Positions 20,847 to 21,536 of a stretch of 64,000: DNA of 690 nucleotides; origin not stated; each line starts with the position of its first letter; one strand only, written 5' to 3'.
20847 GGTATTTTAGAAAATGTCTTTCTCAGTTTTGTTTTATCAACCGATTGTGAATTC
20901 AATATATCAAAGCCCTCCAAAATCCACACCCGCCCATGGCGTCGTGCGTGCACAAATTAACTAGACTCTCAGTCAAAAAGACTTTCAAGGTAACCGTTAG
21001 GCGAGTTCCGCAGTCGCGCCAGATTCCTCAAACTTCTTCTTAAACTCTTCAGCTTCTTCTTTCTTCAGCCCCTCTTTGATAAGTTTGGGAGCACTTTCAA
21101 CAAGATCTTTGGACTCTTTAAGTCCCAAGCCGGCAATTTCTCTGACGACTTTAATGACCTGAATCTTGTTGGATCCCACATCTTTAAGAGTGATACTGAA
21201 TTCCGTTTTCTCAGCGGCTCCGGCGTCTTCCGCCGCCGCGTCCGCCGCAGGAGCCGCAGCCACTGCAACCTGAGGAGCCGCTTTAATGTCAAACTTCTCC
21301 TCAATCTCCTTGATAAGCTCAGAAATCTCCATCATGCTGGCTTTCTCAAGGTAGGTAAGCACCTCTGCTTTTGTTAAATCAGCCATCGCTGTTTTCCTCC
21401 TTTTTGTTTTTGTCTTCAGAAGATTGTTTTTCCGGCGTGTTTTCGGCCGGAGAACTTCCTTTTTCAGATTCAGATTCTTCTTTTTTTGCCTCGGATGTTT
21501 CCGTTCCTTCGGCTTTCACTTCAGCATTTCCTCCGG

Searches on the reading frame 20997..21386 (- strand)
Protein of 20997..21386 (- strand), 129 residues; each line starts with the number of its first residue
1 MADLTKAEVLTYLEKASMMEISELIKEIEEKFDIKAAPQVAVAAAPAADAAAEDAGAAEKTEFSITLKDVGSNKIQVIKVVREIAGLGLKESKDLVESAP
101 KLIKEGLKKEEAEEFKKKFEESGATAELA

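Call 4: search_protein_families(library=pfam, proteins=[window:20997-21386:-], max_evalue=10)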
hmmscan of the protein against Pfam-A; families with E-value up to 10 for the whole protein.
window:20997-21386:- (129 aa): 3 families
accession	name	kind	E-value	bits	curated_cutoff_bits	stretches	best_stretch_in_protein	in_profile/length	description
PF00542.24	Ribosomal_L12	-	3.7e-28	98.1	25.9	1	63-128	1-66/67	Ribosomal protein L7/L12 C-terminal domain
PF16320.10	Ribosomal_L12_N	-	5.9e-12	45.5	25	1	5-52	1-48/48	Ribosomal protein L7/L12 dimerisation domain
PF00428.24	Ribosomal_60s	-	0.0081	17.1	28.1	1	7-60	21-71/88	60s Acidic ribosomal protein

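Call 22: find_encoding_contigs(protein=window:20997-21386:-, flank=10000, max_places=10)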
Protein window:20997-21386:- (129 aa): 12 contigs read that carry it; 2 places shown.
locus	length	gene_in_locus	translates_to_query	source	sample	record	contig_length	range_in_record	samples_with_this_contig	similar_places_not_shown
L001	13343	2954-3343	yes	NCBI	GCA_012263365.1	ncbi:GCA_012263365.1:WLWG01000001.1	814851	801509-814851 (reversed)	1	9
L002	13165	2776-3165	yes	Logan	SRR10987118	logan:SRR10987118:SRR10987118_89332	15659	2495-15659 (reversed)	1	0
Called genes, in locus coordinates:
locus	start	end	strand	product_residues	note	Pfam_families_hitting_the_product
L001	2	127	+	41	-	PF03143:GTP_EFTU_D3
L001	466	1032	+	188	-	PF02357:NusG, PF00467:KOW (weak)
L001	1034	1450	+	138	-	PF03946:Ribosomal_L11_N, PF00298:Ribosomal_L11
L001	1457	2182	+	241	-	PF00687:Ribosomal_L1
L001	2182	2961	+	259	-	PF00466:Ribosomal_L10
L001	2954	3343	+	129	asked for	PF16320:Ribosomal_L12_N, PF00542:Ribosomal_L12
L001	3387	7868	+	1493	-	PF04563:RNA_pol_Rpb2_1, PF04561:RNA_pol_Rpb2_2, PF04565:RNA_pol_Rpb2_3, PF10385:RNA_pol_Rpb2_45, PF00562:RNA_pol_Rpb2_6, PF04560:RNA_pol_Rpb2_7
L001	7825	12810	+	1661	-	PF04997:RNA_pol_Rpb1_1, PF00623:RNA_pol_Rpb1_2, PF04983:RNA_pol_Rpb1_3, PF05000:RNA_pol_Rpb1_4, PF04998:RNA_pol_Rpb1_5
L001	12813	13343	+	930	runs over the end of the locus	PF00133:tRNA-synt_1, PF09334:tRNA-synt_1g, PF13603:tRNA-synt_1_2 (weak), PF09334:tRNA-synt_1g, PF08264:Anticodon_1, PF10458:Val_tRNA-synt_C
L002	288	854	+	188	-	PF02357:NusG, PF00467:KOW (weak)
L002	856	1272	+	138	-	PF03946:Ribosomal_L11_N, PF00298:Ribosomal_L11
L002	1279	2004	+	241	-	PF00687:Ribosomal_L1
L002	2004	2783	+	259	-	PF00466:Ribosomal_L10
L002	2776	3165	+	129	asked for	PF16320:Ribosomal_L12_N, PF00542:Ribosomal_L12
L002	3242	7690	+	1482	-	PF04563:RNA_pol_Rpb2_1, PF04561:RNA_pol_Rpb2_2, PF04565:RNA_pol_Rpb2_3, PF10385:RNA_pol_Rpb2_45, PF00562:RNA_pol_Rpb2_6, PF04560:RNA_pol_Rpb2_7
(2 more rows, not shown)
